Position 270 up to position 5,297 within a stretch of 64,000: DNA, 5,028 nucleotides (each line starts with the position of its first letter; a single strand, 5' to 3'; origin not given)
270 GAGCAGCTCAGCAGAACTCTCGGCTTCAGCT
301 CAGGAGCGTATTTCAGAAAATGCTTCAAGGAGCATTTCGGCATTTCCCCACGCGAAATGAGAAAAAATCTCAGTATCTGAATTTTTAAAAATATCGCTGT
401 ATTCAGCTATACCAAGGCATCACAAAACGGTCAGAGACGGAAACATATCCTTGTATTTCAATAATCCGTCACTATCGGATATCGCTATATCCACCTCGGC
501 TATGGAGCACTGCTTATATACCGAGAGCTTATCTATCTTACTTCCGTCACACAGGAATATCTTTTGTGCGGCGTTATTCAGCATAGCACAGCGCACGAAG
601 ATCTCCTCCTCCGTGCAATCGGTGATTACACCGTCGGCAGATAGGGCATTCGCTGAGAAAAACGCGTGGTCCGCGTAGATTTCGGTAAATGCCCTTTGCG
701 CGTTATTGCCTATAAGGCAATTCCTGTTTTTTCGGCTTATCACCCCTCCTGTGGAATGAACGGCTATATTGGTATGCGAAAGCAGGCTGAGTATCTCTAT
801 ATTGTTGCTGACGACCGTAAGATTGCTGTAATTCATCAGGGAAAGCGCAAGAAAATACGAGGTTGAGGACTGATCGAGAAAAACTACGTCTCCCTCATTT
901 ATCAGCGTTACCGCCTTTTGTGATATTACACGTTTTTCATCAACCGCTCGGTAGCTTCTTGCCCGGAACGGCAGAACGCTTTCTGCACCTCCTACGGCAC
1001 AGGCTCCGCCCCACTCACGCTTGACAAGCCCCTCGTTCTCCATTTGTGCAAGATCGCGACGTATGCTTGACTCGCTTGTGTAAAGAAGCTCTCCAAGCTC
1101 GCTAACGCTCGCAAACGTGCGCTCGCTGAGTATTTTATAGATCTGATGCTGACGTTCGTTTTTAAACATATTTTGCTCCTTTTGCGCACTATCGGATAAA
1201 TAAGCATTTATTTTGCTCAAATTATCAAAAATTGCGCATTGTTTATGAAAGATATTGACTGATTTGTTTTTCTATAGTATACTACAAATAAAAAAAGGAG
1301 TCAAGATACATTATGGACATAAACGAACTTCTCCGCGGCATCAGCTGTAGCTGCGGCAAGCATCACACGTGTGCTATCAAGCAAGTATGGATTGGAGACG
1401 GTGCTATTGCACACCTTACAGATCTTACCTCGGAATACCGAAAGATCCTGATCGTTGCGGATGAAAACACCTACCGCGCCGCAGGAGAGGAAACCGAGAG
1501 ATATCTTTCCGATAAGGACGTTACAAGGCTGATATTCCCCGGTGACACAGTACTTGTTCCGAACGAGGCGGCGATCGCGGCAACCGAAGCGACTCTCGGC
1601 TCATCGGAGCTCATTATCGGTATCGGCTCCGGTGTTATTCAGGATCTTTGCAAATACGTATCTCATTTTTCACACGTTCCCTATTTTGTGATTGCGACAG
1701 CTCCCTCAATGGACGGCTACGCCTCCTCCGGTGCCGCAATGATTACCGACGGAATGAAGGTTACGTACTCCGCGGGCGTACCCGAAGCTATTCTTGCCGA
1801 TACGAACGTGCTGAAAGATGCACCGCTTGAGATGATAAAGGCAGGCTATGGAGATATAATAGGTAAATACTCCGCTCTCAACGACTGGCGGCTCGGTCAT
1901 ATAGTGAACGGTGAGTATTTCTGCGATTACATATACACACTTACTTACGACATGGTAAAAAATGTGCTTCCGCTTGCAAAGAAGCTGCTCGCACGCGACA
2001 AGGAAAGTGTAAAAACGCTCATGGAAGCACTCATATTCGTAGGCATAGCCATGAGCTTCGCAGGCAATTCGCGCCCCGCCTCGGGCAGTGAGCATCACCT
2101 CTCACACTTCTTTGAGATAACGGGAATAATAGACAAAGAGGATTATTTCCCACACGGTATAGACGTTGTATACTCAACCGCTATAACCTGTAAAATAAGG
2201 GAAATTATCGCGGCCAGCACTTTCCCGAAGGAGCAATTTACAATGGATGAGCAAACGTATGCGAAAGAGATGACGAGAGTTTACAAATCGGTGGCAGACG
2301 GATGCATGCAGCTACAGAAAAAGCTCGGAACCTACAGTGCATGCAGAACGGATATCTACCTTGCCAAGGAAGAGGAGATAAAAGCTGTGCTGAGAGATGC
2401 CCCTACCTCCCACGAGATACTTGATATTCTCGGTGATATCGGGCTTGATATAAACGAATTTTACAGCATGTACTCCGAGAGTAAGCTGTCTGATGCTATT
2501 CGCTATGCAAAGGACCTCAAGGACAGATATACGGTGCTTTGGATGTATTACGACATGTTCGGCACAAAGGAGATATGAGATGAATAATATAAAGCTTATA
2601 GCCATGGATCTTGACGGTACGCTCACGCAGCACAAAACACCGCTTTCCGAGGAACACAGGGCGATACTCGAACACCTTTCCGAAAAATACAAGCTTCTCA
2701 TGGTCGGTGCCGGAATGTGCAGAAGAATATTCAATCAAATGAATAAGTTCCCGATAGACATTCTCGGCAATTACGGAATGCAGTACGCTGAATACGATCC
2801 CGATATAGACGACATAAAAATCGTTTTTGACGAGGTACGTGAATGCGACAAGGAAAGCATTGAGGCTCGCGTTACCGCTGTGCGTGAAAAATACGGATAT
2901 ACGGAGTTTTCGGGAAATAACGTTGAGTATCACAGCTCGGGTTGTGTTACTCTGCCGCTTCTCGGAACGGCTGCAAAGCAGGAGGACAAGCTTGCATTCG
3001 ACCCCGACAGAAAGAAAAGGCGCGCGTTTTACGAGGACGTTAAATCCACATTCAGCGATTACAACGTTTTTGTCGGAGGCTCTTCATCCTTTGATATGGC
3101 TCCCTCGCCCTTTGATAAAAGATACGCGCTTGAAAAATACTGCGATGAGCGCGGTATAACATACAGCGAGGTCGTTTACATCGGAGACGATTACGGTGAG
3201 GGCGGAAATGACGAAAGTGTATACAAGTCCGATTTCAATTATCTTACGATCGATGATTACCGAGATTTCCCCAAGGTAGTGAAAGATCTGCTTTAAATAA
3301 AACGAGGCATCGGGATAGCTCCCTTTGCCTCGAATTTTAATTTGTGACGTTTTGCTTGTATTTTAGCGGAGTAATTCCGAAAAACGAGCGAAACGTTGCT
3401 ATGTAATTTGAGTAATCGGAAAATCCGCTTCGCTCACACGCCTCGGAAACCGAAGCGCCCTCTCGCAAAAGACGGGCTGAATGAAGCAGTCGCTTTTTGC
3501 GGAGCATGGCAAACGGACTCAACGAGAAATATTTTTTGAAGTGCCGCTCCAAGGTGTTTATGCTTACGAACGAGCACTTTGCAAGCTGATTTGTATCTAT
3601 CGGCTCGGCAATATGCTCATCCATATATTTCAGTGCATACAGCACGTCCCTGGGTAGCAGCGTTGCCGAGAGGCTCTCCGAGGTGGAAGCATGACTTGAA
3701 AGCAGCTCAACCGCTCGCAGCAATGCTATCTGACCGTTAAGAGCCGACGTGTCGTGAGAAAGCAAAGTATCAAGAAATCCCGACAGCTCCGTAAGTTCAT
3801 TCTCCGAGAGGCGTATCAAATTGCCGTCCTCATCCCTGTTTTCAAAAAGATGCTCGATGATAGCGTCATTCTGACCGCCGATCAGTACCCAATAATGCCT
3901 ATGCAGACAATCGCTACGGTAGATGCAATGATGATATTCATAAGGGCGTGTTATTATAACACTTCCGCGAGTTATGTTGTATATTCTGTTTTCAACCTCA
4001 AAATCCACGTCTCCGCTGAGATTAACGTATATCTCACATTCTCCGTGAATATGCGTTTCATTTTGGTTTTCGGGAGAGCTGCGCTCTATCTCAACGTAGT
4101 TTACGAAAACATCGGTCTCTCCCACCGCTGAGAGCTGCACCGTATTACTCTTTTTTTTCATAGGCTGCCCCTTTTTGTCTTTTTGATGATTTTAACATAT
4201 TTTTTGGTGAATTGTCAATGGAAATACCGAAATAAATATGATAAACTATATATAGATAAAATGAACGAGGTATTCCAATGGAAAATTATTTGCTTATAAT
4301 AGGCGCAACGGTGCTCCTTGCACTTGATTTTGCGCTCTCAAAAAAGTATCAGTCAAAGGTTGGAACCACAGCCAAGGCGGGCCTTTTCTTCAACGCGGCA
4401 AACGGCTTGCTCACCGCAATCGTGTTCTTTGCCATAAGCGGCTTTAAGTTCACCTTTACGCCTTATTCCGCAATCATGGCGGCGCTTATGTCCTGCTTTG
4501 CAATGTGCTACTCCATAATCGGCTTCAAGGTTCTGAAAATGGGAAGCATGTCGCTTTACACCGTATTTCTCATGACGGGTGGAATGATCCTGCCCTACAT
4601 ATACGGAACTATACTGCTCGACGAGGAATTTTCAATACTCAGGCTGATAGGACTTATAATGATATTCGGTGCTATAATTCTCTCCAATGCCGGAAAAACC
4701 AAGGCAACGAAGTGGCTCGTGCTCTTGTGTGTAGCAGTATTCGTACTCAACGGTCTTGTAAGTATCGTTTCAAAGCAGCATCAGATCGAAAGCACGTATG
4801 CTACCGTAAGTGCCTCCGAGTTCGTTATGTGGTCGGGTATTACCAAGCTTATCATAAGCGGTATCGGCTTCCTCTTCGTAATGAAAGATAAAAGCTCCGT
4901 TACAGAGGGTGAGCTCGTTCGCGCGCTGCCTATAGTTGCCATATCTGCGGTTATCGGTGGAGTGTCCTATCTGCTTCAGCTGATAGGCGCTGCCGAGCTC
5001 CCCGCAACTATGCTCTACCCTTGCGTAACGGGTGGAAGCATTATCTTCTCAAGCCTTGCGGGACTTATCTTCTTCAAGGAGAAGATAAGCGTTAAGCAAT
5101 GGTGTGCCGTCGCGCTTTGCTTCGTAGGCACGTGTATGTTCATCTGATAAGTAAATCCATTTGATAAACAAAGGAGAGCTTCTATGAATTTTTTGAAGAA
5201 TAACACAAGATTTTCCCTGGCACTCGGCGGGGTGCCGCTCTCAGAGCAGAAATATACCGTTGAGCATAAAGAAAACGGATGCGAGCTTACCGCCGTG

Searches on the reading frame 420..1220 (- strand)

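Call 85: search_protein_families(library=pfam, proteins=[window:420-1220:-], max_evalue=0.00001)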
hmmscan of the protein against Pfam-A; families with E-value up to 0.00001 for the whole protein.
window:420-1220:- (266 aa): 2 families
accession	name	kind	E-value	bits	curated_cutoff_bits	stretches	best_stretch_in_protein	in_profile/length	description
PF00455.28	DeoRC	-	2.2e-37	128.9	31.8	1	93-250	3-160/160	DeoR C terminal sensor domain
PF08220.18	HTH_DeoR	-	5.3e-12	45.7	21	1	23-74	1-52/57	DeoR-like helix-turn-helix domain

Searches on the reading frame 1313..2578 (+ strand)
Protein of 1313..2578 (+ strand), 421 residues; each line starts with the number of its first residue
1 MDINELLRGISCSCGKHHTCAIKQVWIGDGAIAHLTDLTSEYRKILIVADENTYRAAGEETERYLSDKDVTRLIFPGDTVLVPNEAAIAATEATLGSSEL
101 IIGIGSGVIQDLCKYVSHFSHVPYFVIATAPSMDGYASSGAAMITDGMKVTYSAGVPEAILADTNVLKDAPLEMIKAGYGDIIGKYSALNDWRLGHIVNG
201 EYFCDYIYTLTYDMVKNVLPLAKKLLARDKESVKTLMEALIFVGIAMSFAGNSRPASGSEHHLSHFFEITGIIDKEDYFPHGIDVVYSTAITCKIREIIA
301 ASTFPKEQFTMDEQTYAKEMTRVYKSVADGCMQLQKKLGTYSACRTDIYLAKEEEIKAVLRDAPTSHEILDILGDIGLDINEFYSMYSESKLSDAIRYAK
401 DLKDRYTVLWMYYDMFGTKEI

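Call 85: search_protein_families(library=pfam, proteins=[window:1313-2578:+], max_evalue=0.00001)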
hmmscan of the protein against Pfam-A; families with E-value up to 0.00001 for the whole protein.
window:1313-2578:+ (421 aa): 2 families
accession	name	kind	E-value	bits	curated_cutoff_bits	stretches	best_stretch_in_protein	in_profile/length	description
PF13685.12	Fe-ADH_2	-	4.9e-31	108.2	28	1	27-171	2-149/149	Iron-containing alcohol dehydrogenase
PF00465.25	Fe-ADH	-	1.9e-08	34.5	31.3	1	24-163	3-167/168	Iron-containing alcohol dehydrogenase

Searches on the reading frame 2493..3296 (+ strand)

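Call 85: search_protein_families(library=pfam, proteins=[window:2493-3296:+], max_evalue=0.00001)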
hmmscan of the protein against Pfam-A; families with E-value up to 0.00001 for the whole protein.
window:2493-3296:+ (267 aa): 2 families
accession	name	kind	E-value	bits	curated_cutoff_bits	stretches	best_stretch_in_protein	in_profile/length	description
PF03332.19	PMM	-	1.2e-11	45.3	22.4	1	141-247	91-198/221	Eukaryotic phosphomannomutase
PF08282.18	Hydrolase_3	-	4.1e-10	40.3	20.9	1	36-233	1-212/255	haloacid dehalogenase-like hydrolase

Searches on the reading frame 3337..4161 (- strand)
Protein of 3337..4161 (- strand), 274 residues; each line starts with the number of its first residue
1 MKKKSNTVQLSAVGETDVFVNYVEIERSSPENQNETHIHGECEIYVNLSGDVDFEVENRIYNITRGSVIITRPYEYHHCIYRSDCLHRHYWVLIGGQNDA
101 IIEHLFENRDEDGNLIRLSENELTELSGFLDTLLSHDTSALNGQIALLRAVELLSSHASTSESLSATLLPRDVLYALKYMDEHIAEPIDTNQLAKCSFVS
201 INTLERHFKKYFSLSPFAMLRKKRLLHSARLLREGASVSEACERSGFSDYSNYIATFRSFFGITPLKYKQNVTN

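Call 85: search_protein_families(library=pfam, proteins=[window:3337-4161:-], max_evalue=0.00001)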
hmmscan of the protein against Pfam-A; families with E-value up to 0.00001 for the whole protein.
window:3337-4161:- (274 aa): 3 families
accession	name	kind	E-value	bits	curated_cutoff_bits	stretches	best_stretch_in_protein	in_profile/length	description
PF12833.13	HTH_18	-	2.2e-18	66.8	33.6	1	193-270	1-79/80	Helix-turn-helix domain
PF00165.29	HTH_AraC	-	1.5e-07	31.8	26.6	0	237-268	10-40/42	Bacterial regulatory helix-turn-helix proteins, AraC family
PF02311.25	AraC_binding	-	2.9e-06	27.5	21.1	1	34-95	16-77/135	AraC-like ligand binding domain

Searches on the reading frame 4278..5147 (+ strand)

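Call 85: search_protein_families(library=pfam, proteins=[window:4278-5147:+], max_evalue=0.00001)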
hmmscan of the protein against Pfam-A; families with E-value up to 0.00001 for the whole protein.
window:4278-5147:+ (289 aa): 1 family
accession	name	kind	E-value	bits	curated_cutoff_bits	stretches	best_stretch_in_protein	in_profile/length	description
PF00892.27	EamA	-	1.6e-11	45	28.2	1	146-288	2-133/135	EamA-like transporter family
